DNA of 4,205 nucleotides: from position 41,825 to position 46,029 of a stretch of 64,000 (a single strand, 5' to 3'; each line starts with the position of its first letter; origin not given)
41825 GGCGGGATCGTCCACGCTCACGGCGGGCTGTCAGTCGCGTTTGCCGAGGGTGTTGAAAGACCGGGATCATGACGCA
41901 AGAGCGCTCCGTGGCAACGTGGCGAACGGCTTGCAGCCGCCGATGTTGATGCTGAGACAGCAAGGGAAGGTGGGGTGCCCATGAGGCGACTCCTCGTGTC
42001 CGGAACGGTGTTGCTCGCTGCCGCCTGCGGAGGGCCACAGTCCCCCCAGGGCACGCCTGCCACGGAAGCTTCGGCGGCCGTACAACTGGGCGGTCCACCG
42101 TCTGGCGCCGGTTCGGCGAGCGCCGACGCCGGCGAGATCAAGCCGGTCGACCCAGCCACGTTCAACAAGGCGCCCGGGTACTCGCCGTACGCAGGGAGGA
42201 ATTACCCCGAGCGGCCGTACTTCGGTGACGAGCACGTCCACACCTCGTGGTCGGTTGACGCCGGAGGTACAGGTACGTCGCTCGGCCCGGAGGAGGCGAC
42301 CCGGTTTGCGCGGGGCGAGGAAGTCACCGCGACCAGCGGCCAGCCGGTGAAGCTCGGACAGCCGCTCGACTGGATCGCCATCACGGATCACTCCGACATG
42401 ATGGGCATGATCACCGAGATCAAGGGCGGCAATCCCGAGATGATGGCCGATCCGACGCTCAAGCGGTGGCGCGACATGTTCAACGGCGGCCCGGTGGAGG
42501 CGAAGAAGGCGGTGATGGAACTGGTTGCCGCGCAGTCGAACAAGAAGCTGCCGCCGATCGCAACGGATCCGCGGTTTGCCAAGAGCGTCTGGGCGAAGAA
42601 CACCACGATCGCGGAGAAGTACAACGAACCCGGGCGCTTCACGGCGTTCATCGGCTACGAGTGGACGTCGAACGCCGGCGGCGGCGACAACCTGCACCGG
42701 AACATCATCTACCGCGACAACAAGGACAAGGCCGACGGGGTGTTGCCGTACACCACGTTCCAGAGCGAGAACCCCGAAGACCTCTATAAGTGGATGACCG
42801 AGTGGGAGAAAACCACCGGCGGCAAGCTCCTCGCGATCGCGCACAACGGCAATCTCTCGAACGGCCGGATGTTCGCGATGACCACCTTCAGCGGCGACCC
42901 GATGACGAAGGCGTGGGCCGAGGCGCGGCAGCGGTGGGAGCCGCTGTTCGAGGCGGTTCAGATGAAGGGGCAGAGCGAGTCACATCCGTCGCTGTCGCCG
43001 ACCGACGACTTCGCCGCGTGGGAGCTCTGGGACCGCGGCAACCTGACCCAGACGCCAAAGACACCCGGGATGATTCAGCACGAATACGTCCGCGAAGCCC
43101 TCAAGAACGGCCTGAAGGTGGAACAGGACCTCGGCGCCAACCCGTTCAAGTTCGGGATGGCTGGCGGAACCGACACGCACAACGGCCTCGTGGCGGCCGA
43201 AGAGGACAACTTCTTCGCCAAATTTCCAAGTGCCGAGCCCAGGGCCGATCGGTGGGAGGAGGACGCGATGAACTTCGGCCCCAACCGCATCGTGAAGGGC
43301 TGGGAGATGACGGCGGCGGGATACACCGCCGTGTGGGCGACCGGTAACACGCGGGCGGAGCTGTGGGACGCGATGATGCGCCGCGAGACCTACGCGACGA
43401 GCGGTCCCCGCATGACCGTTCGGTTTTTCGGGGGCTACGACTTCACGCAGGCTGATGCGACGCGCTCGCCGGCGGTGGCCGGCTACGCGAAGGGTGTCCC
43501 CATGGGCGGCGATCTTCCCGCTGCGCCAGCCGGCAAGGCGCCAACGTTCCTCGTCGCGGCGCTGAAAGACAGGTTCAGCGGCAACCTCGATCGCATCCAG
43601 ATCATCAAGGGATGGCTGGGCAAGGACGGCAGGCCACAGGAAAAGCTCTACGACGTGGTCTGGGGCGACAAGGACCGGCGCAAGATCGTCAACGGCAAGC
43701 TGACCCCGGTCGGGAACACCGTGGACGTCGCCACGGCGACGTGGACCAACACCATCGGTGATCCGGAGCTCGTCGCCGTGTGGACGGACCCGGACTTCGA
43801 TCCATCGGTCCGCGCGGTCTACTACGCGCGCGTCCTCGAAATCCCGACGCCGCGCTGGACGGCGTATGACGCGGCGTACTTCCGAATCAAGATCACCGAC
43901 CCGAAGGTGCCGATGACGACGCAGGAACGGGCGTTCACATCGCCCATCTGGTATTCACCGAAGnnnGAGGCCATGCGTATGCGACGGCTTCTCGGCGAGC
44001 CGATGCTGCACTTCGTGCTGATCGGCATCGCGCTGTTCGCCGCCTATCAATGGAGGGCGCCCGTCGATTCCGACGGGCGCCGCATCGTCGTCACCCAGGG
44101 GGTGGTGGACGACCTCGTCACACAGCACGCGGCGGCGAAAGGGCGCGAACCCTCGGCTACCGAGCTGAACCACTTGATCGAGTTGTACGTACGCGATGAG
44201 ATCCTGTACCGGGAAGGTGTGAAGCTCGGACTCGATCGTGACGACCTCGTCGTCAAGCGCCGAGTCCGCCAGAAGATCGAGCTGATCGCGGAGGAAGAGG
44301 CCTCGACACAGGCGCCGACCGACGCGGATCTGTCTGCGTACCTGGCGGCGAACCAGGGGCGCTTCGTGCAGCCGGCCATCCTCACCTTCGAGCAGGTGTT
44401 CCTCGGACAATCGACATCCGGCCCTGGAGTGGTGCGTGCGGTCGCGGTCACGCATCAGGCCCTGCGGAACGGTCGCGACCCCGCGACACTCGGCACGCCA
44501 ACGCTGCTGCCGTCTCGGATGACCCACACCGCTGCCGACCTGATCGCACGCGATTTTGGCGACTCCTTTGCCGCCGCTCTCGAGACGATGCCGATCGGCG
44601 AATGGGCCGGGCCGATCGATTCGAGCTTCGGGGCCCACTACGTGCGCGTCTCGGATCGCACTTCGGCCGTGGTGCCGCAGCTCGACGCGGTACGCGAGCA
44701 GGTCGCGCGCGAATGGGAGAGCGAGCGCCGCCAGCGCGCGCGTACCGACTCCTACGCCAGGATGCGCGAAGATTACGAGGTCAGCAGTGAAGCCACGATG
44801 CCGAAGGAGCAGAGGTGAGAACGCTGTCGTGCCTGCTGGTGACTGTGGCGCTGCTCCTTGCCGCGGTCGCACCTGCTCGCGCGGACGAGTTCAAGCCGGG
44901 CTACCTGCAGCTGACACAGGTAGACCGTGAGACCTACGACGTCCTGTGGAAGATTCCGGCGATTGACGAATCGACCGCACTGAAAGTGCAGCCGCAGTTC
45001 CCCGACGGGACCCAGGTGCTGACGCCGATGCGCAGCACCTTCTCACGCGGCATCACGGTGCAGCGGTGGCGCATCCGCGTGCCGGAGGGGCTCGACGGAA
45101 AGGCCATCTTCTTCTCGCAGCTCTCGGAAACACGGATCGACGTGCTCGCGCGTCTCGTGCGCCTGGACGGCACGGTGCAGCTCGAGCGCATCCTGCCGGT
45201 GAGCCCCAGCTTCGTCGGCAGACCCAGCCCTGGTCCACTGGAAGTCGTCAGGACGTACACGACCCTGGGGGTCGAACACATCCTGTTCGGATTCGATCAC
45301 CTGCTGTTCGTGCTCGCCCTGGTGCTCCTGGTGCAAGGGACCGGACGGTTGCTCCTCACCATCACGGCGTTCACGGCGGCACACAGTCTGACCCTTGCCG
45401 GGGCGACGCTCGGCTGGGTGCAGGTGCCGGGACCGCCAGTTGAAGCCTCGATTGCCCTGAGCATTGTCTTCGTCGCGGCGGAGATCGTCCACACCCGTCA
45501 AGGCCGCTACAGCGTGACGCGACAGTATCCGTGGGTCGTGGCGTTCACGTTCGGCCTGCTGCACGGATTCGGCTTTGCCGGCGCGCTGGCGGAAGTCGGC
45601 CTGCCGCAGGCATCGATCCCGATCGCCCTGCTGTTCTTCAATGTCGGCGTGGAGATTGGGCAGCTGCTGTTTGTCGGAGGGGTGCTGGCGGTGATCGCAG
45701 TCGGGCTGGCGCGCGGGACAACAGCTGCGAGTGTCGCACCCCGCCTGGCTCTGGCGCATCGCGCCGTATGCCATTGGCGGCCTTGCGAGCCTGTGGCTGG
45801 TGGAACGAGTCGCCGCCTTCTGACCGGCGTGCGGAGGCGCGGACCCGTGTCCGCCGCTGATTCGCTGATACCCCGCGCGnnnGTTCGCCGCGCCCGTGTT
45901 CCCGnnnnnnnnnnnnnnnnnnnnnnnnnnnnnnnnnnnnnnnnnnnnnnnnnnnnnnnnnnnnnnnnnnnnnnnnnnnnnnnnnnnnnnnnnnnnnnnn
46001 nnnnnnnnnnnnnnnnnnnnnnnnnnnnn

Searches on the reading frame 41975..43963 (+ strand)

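Call 71: search_protein_families(library=pfam, proteins=[window:41975-43963:+], max_evalue=0.001)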
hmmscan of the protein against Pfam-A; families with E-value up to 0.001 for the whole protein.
window:41975-43963:+ (663 aa): 1 family
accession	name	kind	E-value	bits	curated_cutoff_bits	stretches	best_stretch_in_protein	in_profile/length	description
PF12228.14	DUF3604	-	1.1e-229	764.2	20.4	1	78-662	3-591/591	Protein of unknown function (DUF3604)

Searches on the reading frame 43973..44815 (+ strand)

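Call 71: search_protein_families(library=pfam, proteins=[window:43973-44815:+], max_evalue=0.001)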
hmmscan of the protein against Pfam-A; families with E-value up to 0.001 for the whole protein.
window:43973-44815:+ (281 aa): 1 family
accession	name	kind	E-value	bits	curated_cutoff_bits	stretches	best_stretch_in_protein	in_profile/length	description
PF13145.12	Rotamase_2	-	9.6e-12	46.2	27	1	115-242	1-121/121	PPIC-type PPIASE domain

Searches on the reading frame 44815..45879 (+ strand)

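Call 71: search_protein_families(library=pfam, proteins=[window:44815-45879:+], max_evalue=0.001)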
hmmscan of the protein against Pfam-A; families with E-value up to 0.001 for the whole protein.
window:44815-45879:+ (355 aa): 2 families
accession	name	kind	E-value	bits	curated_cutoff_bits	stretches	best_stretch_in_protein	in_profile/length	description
PF13795.12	HupE_UreJ_2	-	7.9e-46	156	24.5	1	148-296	1-151/156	HupE / UreJ protein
PF04955.18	HupE_UreJ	-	3.5e-07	30.3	23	1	152-262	25-130/179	HupE / UreJ protein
